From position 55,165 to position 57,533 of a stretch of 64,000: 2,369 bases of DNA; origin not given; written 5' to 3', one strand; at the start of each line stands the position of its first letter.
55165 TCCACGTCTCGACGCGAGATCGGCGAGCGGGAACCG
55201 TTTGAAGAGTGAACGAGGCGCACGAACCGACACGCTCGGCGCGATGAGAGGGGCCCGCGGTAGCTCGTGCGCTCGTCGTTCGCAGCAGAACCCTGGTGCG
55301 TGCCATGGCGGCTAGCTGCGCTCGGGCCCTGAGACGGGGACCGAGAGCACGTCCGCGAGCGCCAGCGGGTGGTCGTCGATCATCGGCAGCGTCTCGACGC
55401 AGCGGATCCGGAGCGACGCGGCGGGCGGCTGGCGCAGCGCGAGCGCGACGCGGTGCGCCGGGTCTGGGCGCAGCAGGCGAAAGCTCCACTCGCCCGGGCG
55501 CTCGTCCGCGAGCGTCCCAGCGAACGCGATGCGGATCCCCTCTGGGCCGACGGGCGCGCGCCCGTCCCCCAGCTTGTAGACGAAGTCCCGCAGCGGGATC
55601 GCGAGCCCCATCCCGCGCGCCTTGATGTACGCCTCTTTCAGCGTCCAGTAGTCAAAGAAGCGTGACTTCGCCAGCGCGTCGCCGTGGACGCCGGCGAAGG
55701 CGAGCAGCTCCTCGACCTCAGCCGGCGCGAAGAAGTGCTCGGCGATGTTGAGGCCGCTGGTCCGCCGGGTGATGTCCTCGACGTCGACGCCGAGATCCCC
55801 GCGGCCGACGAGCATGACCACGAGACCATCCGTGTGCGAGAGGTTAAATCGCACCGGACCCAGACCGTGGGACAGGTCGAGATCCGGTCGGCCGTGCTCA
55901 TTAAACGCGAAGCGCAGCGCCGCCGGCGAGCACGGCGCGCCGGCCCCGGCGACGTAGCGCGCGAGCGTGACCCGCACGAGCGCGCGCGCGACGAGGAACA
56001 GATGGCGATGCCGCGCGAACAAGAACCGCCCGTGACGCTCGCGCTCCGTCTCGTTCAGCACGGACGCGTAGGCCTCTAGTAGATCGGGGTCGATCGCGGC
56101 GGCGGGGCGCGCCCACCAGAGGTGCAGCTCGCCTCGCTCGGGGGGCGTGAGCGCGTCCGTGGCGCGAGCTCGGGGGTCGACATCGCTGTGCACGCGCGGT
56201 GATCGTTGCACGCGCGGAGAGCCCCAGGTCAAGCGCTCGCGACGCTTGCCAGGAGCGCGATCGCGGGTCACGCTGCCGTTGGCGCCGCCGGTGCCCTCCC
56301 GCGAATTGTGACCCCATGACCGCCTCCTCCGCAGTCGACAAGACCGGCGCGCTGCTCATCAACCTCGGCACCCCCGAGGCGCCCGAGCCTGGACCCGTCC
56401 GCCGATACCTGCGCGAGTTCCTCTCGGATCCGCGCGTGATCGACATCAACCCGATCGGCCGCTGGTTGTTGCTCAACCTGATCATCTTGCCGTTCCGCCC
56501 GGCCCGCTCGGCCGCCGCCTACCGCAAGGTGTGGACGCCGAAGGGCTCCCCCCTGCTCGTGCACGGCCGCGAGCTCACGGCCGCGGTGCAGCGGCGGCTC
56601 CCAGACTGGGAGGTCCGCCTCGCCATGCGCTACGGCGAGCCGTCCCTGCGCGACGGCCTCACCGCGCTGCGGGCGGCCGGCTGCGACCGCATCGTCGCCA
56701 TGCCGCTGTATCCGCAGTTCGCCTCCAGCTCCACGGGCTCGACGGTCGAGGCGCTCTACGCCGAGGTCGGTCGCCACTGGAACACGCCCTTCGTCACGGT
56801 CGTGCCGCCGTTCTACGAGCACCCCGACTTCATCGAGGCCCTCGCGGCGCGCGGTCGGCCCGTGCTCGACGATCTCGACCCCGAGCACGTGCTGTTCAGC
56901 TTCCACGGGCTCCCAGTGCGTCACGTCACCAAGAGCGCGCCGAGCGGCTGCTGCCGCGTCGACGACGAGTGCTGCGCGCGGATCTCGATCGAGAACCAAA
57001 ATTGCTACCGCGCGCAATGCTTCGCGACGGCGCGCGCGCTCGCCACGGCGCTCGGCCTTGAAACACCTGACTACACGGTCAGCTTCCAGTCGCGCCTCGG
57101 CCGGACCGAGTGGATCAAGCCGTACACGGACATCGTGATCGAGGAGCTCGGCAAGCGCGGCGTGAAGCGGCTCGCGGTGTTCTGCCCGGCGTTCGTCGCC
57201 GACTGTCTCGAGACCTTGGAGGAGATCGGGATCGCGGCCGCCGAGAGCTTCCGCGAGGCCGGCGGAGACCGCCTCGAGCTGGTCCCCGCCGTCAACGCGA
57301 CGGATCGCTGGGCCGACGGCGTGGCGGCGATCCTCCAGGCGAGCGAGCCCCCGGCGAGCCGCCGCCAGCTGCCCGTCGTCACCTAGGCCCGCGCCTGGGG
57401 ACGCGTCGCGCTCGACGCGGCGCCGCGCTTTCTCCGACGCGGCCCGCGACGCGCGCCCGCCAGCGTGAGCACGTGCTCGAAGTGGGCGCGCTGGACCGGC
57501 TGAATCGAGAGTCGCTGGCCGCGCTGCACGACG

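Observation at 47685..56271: Orphan carrier-protein / adenylation / ACAD-like oxidase triad with divergent decarboxylase, FAD monooxygenase and Sfp-type PPTase, no PKS or NRPS nearby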

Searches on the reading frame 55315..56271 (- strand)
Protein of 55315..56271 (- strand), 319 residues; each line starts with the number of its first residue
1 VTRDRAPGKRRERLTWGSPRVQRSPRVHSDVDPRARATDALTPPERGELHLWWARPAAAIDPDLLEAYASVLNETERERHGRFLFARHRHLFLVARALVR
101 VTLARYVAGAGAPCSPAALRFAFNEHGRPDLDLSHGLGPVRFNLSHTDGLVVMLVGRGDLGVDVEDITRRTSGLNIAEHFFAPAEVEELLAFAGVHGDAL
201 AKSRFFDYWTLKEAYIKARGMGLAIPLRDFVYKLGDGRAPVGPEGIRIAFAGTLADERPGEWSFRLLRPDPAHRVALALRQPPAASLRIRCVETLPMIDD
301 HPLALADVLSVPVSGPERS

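Call 4: search_protein_families(library=pfam, proteins=[window:55315-56271:-], max_evalue=0.01)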
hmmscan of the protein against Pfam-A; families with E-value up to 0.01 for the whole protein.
window:55315-56271:- (319 aa): 2 families
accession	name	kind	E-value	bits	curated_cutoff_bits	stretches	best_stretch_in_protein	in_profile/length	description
PF01648.25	ACPS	-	2.4e-14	53.7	25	1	160-238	2-82/111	4'-phosphopantetheinyl transferase superfamily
PF22624.1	AASDHPPT_N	-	1.9e-06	28.5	27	1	66-153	11-95/100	4'-phosphopantetheinyl transferase, N-terminal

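Call 10: search_protein_families(library=ncbifam, proteins=[window:55315-56271:-], max_evalue=0.001)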
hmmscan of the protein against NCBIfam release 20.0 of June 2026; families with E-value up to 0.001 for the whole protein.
window:55315-56271:- (319 aa): 4 families
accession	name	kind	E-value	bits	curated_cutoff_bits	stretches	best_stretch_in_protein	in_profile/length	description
NF042922.1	4PPT_HetI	equivalog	3e-27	95.4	370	1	48-224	18-184/235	4'-phosphopantetheinyl transferase HetI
NF007676.0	PRK10351.1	equivalog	4.3e-11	42.8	174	1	121-221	51-145/195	4'-phosphopantetheinyl transferase AcpT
NF047349.1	4PPT_AusB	equivalog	2.1e-06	27.3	225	1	112-225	56-154/205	aureusimine biosynthesis 4'-phosphopantetheinyl transferase AusB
TIGR00556.1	pantethn_trn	domain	2.2e-06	27.8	45.35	1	160-223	5-68/128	phosphopantetheine--protein transferase domain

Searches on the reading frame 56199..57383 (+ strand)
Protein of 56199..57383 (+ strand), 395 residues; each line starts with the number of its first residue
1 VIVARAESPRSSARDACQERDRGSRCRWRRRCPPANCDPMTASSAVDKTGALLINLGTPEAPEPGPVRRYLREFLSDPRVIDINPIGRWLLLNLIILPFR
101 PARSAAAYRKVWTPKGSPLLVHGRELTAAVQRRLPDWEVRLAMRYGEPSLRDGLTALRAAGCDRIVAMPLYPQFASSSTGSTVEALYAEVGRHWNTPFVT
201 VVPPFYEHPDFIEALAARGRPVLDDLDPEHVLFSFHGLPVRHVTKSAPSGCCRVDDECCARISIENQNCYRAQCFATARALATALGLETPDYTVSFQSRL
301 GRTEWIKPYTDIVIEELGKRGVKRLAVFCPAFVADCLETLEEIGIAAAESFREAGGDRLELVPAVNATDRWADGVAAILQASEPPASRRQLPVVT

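Call 4: search_protein_families(library=pfam, proteins=[window:56199-57383:+], max_evalue=0.01)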
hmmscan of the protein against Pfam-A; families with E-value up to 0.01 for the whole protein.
window:56199-57383:+ (395 aa): 3 families
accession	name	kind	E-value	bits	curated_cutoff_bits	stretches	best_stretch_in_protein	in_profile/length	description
PF00762.24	Ferrochelatase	-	2.4e-98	329.5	27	1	48-381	1-315/317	Ferrochelatase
PF01903.22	CbiX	-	4.4e-05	24.2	22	1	125-214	14-103/106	CbiX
PF07684.17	NODP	-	0.0049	17.3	25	0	263-286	9-34/59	NOTCH protein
